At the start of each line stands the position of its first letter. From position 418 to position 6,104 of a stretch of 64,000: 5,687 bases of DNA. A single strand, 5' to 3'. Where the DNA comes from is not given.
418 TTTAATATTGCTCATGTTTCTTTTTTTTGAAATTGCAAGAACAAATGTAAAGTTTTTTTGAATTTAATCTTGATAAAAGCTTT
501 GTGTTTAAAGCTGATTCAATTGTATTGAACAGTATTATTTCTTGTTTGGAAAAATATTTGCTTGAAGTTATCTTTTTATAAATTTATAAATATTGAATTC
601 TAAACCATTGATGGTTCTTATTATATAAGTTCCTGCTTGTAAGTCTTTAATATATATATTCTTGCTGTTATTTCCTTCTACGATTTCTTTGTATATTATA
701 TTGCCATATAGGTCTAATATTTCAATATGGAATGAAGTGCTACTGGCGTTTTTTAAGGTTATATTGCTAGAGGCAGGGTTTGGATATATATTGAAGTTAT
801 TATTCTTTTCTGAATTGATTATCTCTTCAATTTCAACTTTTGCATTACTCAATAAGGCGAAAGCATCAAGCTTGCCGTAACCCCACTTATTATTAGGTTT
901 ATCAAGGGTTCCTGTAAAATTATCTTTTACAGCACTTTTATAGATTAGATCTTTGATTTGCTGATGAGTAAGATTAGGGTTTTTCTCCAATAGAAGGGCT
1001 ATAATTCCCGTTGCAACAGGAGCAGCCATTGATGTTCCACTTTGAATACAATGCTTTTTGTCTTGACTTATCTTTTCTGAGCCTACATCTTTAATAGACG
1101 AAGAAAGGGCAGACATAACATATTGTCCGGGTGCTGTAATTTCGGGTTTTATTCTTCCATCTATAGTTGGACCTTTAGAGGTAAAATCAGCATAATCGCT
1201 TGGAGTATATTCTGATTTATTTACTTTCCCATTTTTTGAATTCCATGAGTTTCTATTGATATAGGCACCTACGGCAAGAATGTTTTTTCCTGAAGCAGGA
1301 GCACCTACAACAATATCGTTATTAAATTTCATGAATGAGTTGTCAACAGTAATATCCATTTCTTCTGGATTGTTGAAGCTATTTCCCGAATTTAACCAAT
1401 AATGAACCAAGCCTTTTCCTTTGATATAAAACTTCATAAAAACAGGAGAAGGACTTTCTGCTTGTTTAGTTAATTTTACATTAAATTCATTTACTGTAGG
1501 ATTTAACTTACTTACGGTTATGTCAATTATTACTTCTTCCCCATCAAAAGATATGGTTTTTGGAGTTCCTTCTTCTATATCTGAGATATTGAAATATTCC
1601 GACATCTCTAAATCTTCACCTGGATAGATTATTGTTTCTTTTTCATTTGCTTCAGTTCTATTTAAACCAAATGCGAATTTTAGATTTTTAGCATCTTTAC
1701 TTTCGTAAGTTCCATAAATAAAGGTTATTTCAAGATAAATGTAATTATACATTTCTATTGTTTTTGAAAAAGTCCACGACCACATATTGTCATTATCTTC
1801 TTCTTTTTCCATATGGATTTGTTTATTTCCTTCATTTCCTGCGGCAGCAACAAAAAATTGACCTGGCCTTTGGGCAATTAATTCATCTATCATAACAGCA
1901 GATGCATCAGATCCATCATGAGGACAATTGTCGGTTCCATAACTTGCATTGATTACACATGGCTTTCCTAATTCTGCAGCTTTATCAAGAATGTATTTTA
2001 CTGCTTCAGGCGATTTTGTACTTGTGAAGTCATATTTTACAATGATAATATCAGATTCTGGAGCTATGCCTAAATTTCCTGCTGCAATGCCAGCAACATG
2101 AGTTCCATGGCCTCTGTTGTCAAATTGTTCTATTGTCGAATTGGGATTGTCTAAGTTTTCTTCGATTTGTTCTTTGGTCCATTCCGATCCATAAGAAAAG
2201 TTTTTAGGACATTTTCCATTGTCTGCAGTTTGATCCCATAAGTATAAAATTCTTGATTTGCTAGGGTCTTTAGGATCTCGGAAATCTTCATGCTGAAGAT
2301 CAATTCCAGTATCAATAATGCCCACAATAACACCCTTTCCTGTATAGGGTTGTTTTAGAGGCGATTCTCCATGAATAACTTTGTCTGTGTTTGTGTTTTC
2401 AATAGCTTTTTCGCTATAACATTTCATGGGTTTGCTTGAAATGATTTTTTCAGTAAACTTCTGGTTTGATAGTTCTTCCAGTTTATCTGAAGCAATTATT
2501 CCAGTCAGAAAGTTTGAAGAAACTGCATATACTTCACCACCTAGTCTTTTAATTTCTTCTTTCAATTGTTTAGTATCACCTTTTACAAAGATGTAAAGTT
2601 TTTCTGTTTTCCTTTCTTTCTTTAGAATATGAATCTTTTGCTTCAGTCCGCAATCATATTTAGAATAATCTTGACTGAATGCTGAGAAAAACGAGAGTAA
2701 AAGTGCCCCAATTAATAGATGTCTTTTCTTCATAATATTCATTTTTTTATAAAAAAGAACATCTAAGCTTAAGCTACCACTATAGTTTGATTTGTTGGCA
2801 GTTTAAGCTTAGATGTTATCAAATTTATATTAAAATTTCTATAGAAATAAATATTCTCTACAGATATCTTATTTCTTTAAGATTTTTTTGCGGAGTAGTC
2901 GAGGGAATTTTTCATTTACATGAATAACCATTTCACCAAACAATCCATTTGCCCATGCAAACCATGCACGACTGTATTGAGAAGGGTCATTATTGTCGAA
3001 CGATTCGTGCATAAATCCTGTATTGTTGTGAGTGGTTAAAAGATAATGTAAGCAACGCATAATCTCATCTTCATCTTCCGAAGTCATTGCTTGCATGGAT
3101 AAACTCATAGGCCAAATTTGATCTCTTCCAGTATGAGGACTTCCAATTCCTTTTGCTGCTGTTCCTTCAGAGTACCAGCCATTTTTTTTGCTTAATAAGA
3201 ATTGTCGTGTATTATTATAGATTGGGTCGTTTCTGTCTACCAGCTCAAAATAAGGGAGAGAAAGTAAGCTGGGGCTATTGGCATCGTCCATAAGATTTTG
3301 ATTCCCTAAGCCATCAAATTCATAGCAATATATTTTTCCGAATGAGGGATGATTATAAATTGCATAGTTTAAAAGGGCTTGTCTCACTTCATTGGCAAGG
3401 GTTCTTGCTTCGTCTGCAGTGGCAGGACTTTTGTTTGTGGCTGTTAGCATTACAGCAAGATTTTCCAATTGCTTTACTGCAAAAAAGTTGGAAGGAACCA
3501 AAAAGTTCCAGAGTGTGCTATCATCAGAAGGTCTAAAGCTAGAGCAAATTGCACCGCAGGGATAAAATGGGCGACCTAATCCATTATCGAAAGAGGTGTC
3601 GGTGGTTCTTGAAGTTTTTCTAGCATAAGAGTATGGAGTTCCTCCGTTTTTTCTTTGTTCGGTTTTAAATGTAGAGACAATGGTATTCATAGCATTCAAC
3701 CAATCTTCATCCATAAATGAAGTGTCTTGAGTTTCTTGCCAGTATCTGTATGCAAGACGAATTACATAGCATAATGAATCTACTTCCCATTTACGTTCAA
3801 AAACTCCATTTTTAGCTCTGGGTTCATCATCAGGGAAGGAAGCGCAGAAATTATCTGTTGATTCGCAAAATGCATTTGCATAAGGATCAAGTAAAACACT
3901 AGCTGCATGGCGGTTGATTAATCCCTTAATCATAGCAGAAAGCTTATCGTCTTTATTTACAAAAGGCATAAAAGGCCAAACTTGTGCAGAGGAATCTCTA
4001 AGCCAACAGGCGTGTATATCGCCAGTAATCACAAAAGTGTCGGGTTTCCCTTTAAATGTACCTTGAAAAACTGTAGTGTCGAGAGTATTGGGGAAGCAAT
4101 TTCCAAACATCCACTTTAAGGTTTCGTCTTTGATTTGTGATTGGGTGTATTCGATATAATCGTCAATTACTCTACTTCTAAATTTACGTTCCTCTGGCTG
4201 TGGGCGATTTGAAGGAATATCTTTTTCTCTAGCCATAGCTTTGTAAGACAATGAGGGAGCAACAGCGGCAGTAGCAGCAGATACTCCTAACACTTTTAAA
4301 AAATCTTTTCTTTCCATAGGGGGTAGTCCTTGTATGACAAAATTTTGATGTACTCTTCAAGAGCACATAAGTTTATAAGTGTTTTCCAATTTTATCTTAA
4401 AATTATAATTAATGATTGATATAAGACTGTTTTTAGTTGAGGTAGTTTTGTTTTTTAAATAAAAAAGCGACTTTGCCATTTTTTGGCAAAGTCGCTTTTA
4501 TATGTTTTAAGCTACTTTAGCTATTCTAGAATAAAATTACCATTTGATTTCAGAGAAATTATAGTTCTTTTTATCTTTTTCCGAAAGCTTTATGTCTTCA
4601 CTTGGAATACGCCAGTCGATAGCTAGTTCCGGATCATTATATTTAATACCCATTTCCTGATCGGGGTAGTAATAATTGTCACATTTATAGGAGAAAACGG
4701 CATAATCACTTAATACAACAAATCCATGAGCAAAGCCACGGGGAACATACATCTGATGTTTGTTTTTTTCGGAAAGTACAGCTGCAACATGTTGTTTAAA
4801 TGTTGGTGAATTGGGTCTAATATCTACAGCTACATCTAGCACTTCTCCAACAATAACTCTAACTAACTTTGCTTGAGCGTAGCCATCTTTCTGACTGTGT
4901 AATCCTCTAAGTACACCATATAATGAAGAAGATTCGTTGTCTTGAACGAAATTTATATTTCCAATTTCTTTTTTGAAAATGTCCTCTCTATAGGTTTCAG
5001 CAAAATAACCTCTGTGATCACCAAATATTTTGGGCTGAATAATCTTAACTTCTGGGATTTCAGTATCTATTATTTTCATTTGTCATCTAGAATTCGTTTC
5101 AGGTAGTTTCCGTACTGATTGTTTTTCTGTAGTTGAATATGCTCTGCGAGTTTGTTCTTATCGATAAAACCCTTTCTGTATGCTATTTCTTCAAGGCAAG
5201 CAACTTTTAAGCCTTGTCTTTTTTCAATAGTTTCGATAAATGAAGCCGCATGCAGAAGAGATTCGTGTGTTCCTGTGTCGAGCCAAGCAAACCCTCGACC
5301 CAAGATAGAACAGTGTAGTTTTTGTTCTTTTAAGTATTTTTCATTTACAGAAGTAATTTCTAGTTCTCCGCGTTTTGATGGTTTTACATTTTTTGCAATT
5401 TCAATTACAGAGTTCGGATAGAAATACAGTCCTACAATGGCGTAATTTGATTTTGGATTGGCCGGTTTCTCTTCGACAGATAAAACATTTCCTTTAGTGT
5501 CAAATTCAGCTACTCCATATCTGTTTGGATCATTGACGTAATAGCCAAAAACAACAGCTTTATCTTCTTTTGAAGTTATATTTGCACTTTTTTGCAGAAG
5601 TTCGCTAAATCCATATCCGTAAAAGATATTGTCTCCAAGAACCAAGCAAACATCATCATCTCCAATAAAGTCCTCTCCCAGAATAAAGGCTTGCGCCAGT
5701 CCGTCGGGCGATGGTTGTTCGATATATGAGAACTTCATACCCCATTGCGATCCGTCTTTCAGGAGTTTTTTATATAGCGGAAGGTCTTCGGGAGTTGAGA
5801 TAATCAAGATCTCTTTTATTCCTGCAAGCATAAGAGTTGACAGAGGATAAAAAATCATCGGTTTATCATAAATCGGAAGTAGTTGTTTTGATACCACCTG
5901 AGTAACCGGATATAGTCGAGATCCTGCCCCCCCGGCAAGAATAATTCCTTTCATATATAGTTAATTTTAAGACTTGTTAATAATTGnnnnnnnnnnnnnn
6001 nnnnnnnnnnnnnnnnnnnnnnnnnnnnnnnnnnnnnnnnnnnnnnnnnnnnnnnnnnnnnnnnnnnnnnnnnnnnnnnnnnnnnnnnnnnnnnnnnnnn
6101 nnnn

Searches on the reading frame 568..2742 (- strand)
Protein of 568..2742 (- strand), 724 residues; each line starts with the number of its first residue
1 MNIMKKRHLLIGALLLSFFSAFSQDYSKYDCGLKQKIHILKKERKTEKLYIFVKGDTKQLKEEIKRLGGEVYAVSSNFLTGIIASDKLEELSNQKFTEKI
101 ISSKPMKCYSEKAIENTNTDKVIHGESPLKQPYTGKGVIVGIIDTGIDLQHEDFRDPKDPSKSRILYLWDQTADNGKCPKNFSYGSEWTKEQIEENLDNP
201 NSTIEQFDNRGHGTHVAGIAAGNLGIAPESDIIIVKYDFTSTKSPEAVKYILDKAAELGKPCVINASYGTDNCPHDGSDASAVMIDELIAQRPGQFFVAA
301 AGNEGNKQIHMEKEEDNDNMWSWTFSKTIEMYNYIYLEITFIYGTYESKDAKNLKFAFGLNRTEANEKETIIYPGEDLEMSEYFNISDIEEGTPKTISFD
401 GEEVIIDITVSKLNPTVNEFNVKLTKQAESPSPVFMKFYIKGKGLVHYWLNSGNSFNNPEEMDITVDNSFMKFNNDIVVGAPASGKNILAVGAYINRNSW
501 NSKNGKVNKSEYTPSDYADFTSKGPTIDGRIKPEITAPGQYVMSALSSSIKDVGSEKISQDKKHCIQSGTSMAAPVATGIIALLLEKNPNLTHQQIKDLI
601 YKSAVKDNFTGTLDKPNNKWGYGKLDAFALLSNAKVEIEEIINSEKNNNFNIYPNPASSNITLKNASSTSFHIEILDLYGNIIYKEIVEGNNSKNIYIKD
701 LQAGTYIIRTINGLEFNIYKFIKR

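Call 52: find_encoding_contigs(protein=window:568-2742:-, flank=10000, max_places=3)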
Protein window:568-2742:- (724 aa): no gene with exactly this product is on record in the collection.

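Call 53: search_protein_families(library=pfam, proteins=[window:568-2742:-], max_evalue=0.00001)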
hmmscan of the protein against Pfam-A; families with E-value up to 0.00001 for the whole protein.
window:568-2742:- (724 aa): 2 families
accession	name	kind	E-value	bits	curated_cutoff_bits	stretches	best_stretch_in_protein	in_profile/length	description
PF00082.27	Peptidase_S8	-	2.1e-50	172.1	21.8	2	471-623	156-288/288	Subtilase family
PF18962.6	Por_Secre_tail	-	6.9e-11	42.7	27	1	652-721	1-73/75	Secretion system C-terminal sorting domain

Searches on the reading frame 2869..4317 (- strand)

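Call 53: search_protein_families(library=pfam, proteins=[window:2869-4317:-], max_evalue=0.00001)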
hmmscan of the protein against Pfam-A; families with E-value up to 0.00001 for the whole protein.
window:2869-4317:- (482 aa): 1 family
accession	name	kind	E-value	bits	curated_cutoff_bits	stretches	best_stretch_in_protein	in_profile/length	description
PF06824.17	Glyco_hydro_125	-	3.9e-160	533.7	23.4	1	64-465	1-414/414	Metal-independent alpha-mannosidase (GH125)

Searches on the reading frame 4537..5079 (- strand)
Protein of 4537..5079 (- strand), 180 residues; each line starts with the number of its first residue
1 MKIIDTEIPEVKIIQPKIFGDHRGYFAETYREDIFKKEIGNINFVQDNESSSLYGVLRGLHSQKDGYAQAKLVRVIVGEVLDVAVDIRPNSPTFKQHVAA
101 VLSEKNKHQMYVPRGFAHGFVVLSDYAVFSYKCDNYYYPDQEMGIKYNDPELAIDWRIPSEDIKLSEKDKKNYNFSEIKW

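Call 53: search_protein_families(library=pfam, proteins=[window:4537-5079:-], max_evalue=0.00001)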
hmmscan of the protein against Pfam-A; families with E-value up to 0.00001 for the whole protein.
window:4537-5079:- (180 aa): 1 family
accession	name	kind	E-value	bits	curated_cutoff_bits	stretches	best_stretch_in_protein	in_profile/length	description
PF00908.23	dTDP_sugar_isom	-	5.7e-69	231.6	27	1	6-176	2-167/168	dTDP-4-dehydrorhamnose 3,5-epimerase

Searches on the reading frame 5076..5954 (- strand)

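Call 53: search_protein_families(library=pfam, proteins=[window:5076-5954:-], max_evalue=0.00001)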
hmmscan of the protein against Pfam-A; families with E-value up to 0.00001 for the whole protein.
window:5076-5954:- (292 aa): 2 families
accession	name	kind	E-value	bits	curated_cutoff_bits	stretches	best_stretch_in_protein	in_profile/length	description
PF00483.29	NTP_transferase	-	1.2e-74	251.5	21.2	1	2-241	1-243/245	Nucleotidyl transferase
PF12804.13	NTP_transf_3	-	3.2e-08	34.4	27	1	3-125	1-112/160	MobA-like NTP transferase domain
